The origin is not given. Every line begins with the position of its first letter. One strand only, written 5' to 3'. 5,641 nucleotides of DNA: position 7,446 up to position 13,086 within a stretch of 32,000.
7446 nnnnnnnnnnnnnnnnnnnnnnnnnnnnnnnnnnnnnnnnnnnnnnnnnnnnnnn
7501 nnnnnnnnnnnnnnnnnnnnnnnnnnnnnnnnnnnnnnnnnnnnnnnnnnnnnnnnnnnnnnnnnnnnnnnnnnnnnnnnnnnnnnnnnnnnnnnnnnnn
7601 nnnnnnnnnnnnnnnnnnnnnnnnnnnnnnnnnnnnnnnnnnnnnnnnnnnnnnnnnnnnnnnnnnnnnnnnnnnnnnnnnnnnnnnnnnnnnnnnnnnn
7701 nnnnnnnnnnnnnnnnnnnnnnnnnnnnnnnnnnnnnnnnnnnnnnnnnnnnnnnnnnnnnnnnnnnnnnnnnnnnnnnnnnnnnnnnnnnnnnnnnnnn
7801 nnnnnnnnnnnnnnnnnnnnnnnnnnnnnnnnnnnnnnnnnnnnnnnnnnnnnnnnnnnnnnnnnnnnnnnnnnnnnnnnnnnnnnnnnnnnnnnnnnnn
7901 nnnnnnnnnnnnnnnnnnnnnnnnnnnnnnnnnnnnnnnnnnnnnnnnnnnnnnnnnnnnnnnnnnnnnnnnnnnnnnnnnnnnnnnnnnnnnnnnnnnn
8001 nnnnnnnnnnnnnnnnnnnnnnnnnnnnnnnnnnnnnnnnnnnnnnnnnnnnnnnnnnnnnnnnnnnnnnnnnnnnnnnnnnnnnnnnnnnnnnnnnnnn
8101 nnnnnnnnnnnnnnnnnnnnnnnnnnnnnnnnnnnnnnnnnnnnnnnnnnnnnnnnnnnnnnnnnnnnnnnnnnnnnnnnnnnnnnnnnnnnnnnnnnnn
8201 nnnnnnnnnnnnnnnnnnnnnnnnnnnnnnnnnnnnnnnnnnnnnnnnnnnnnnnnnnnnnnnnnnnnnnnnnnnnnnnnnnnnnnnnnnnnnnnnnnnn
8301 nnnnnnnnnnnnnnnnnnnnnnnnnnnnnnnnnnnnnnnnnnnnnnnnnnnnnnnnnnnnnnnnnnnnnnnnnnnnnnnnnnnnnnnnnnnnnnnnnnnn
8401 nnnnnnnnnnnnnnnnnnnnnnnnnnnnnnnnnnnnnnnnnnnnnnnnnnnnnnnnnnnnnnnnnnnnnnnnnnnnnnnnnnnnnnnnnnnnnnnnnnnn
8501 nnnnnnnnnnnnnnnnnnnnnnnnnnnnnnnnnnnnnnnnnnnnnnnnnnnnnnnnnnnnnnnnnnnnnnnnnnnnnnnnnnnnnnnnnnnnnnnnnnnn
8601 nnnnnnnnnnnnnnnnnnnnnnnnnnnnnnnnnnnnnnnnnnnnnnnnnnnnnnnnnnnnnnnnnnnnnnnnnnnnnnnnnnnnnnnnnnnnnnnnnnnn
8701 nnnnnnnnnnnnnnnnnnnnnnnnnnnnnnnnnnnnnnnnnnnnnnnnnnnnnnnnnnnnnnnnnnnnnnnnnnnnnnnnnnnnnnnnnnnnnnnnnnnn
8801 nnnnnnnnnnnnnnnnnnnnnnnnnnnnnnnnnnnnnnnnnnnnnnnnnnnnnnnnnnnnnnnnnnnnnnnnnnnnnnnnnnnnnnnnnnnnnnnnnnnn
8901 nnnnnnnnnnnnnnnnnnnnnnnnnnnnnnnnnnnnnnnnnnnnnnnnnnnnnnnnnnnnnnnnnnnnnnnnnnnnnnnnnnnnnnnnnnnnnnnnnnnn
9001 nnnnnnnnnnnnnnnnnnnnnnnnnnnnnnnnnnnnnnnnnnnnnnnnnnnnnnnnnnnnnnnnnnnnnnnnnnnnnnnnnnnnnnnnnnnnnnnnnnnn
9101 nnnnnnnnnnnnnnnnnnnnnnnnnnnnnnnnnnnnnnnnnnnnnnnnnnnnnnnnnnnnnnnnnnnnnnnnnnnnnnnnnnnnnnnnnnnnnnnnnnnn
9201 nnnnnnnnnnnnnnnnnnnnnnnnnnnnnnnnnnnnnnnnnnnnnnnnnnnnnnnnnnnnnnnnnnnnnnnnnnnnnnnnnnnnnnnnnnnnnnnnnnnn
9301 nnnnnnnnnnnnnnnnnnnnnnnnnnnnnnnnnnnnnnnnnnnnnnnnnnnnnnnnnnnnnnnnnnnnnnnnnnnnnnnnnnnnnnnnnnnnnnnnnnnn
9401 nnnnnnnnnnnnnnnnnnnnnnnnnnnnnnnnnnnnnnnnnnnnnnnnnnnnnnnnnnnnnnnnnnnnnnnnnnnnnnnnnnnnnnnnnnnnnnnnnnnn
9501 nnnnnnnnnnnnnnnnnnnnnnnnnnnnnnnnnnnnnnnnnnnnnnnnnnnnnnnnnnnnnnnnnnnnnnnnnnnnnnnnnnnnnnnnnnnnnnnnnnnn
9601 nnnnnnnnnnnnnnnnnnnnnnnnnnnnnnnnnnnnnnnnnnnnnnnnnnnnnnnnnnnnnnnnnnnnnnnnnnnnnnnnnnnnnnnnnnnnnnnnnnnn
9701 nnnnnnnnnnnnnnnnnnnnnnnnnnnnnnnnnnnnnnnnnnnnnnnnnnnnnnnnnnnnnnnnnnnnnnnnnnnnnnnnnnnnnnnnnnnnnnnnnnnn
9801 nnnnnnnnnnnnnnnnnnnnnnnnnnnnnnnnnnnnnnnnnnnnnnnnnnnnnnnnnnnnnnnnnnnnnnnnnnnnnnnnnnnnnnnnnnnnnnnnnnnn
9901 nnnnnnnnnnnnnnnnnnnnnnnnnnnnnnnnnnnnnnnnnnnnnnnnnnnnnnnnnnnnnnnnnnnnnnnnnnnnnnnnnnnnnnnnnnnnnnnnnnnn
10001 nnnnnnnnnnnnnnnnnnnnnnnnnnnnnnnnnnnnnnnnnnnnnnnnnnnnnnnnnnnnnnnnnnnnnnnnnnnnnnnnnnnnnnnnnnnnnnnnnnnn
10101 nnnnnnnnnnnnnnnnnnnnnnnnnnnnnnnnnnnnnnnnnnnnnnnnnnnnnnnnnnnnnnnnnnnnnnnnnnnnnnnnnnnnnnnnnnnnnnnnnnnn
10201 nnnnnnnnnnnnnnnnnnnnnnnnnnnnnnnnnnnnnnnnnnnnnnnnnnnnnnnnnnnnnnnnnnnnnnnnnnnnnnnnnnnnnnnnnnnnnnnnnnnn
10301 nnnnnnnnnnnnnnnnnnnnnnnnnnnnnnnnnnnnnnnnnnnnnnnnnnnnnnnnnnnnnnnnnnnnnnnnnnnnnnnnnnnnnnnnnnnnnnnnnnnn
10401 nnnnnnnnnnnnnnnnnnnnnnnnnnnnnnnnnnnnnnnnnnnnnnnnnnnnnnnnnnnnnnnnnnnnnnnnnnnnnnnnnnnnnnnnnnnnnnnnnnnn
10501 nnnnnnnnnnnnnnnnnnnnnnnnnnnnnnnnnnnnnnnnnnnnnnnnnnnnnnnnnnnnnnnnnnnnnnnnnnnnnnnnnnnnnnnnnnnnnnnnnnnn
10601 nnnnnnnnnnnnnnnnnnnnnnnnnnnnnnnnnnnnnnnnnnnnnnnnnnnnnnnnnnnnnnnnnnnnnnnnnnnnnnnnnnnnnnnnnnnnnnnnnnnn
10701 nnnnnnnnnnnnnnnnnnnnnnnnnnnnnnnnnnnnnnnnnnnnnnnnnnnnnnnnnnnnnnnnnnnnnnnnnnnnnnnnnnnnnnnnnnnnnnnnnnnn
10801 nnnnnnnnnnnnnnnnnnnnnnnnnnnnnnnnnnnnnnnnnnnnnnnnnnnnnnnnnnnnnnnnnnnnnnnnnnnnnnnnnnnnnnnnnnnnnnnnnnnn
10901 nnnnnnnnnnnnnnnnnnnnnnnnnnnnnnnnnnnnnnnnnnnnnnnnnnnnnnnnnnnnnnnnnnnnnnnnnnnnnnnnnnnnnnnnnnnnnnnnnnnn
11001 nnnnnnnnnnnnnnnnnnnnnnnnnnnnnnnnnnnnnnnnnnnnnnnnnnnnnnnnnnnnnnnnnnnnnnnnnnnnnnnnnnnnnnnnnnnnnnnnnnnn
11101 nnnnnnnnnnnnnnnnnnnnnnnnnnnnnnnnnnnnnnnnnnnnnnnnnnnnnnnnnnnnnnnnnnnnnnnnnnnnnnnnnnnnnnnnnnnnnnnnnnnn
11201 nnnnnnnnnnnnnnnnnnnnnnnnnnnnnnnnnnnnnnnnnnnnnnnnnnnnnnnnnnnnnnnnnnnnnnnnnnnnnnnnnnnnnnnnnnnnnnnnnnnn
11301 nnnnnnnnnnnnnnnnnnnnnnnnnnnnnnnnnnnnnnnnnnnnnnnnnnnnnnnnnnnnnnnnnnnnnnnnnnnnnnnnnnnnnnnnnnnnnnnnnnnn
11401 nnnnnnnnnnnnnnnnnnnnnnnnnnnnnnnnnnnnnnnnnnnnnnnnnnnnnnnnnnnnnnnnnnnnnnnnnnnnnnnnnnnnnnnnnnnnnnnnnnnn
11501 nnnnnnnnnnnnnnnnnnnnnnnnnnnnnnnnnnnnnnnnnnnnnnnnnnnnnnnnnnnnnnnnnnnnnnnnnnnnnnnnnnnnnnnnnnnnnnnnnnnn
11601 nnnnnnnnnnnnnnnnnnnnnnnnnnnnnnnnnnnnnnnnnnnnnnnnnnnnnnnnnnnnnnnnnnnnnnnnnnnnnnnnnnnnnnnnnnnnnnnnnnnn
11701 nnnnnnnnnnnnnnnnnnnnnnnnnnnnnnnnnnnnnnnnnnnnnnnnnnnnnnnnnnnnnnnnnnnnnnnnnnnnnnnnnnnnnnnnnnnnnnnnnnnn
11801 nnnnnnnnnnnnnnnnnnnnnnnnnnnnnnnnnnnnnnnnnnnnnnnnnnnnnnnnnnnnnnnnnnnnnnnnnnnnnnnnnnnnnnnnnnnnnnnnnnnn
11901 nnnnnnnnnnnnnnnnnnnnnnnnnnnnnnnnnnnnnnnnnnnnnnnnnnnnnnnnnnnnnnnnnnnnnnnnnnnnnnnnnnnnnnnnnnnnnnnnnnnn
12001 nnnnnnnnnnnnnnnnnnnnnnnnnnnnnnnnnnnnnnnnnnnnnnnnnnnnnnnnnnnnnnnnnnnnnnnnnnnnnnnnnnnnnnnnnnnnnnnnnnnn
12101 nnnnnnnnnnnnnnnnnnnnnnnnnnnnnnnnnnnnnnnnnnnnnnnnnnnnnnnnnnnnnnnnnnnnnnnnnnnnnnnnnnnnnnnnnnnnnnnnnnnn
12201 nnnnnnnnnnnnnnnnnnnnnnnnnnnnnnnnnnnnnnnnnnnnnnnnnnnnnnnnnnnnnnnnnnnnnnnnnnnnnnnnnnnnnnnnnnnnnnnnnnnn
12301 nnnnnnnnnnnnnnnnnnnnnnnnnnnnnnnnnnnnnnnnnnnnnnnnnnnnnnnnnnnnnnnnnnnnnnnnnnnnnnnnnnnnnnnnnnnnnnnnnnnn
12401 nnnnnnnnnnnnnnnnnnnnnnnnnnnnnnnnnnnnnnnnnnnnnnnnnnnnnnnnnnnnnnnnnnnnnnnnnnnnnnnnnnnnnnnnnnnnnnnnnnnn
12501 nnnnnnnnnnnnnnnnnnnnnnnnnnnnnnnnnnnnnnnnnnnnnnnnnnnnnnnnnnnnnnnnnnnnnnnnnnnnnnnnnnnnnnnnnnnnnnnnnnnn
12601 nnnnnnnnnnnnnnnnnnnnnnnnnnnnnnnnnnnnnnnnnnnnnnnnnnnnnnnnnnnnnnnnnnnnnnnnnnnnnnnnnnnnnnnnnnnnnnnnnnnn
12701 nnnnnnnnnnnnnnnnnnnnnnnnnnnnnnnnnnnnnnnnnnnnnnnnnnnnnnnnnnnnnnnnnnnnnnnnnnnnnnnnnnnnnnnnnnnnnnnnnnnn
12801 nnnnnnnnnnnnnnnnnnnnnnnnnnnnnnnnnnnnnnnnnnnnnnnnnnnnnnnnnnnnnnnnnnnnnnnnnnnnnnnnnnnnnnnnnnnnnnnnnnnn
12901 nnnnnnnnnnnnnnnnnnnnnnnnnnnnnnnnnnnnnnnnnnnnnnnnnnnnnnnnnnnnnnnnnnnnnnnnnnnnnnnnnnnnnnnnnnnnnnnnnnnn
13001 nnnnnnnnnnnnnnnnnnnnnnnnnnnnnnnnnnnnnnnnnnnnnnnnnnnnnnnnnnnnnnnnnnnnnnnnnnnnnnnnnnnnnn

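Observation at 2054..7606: Four head-to-tail near-identical copies (exact 1394-bp period) of a 456-aa membrane-protein gene inside an ABC-transporter operon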

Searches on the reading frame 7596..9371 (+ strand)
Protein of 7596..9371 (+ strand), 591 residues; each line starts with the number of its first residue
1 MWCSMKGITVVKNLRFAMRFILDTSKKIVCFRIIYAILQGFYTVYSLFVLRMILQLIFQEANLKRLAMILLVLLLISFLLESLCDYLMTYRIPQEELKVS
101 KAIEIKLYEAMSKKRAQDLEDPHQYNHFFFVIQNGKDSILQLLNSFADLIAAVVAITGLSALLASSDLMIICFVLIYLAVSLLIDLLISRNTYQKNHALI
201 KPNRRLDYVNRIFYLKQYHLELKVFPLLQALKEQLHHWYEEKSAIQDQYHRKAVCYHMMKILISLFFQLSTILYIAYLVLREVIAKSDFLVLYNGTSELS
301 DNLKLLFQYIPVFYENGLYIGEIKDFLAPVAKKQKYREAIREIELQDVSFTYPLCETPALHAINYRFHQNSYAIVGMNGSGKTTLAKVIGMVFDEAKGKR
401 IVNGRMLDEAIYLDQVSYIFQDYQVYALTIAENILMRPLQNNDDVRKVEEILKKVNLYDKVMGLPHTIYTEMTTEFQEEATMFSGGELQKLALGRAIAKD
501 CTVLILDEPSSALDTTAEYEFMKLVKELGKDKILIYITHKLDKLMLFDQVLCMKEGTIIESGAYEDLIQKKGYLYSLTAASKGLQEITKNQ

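Call 5: search_protein_families(library=pfam, proteins=[window:7596-9371:+], max_evalue=0.1)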
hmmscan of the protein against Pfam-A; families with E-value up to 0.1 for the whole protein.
window:7596-9371:+ (591 aa): 10 families
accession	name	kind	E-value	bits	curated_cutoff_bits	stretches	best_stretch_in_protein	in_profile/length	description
PF00005.33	ABC_tran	-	2.9e-21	77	25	1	370-510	12-136/137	ABC transporter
PF02463.25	SMC_N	-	1.3e-08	35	40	1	362-552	17-210/220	RecF/RecN/SMC N terminal domain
PF13304.12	AAA_21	-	2.4e-08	34.9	27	2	449-539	201-298/304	AAA domain, putative AbiEii toxin, Type IV TA system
PF13175.12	AAA_15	-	0.00042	20.5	32.1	1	371-408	25-55/374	AAA ATPase domain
PF13476.12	AAA_23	-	0.0042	18.2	27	1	366-395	16-45/201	AAA domain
PF13166.12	AAA_13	-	0.0071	15.5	36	0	374-414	21-58/713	AAA domain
PF00931.28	NB-ARC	-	0.011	15.5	23.5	1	373-398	22-47/248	NB-ARC domain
PF13401.12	AAA_22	-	0.019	15.7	27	1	367-508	3-92/130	AAA domain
PF13555.12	AAA_29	-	0.021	15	27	1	365-386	17-39/61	P-loop containing region of AAA domain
PF13238.12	AAA_18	-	0.056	14.3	29.4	0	374-389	3-18/128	AAA domain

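Call 6: search_protein_families(library=ncbifam, proteins=[window:7596-9371:+], max_evalue=0.1)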
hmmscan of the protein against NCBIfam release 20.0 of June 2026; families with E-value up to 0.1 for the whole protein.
window:7596-9371:+ (591 aa): 190 families (the best 25 are shown)
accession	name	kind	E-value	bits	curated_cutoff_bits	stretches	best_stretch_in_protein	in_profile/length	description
TIGR02203.1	MsbA_lipidA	equivalog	2.7e-45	155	602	1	44-578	31-566/572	lipid A export permease/ATP-binding protein MsbA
NF008364.0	PRK11160.1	equivalog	2e-44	152.2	630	1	146-578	138-572/575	heme ABC transporter ATP-binding protein/permease CydC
TIGR02857.1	CydD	equivalog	4.9e-39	134.7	435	1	331-552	309-528/529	thiol reductant ABC exporter subunit CydD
NF008379.0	PRK11174.1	equivalog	1.5e-38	132.9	684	1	336-581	343-584/588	heme ABC transporter permease/ATP-binding protein CydD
TIGR03375.1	type_I_sec_LssB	subfamily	3.3e-38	131.4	693.1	1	341-570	464-691/696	type I secretion system permease/ATPase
NF008381.0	PRK11176.1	equivalog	7.1e-38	130.3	867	1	333-574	332-572/582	lipid A ABC transporter ATP-binding protein/permease MsbA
NF045998.1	cleave_ABC_plasm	equivalog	5.5e-37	127.4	500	1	24-540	150-660/673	Mbov_0121 family peptidase domain-containing ABC transporter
TIGR01193.1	bacteriocin_ABC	subfamily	8.1e-37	127.1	523.85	1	21-578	150-706/708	peptide cleavage/export ABC transporter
NF010178.0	PRK13657.1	equivalog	5.8e-36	124.1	733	1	338-585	330-574/588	glucan ABC transporter ATP-binding protein/ permease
TIGR04520.1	ECF_ATPase_1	equivalog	1.1e-35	123.4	315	1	343-578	1-234/269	energy-coupling factor transporter ATPase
TIGR02204.1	MsbA_rel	hypoth_equivalog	7.9e-35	120.5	780.4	1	325-576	320-569/576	ABC transporter, permease/ATP-binding protein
TIGR00958.1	3a01208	subfamily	9e-35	120.1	874.6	1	333-577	469-710/711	antigen peptide transporter 2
TIGR02868.1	CydC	equivalog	1.9e-34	119.2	329.05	1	149-541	134-530/530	thiol reductant ABC exporter subunit CydC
TIGR03796.1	NHLM_micro_ABC1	equivalog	2e-34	118.9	853.3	1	341-575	476-706/710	NHLP family bacteriocin export ABC transporter peptidase/permease/ATPase subunit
NF045513.1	HepA_fam_ABC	equivalog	3.4e-34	118.2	725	1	334-576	365-604/610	heterocyst formation ABC transporter subunit HepA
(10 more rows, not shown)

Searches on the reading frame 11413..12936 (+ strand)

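Call 70: search_protein_families(library=pfam, proteins=[window:11413-12936:+], max_evalue=0.00001)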
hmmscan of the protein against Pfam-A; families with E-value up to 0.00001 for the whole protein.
window:11413-12936:+ (507 aa): 2 families
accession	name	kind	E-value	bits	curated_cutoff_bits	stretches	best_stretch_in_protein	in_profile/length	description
PF06271.18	RDD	-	2.9e-15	57.2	24.1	1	44-185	2-136/137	RDD family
PF02811.25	PHP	-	6.5e-07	30.3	26.4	1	218-287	1-70/164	PHP domain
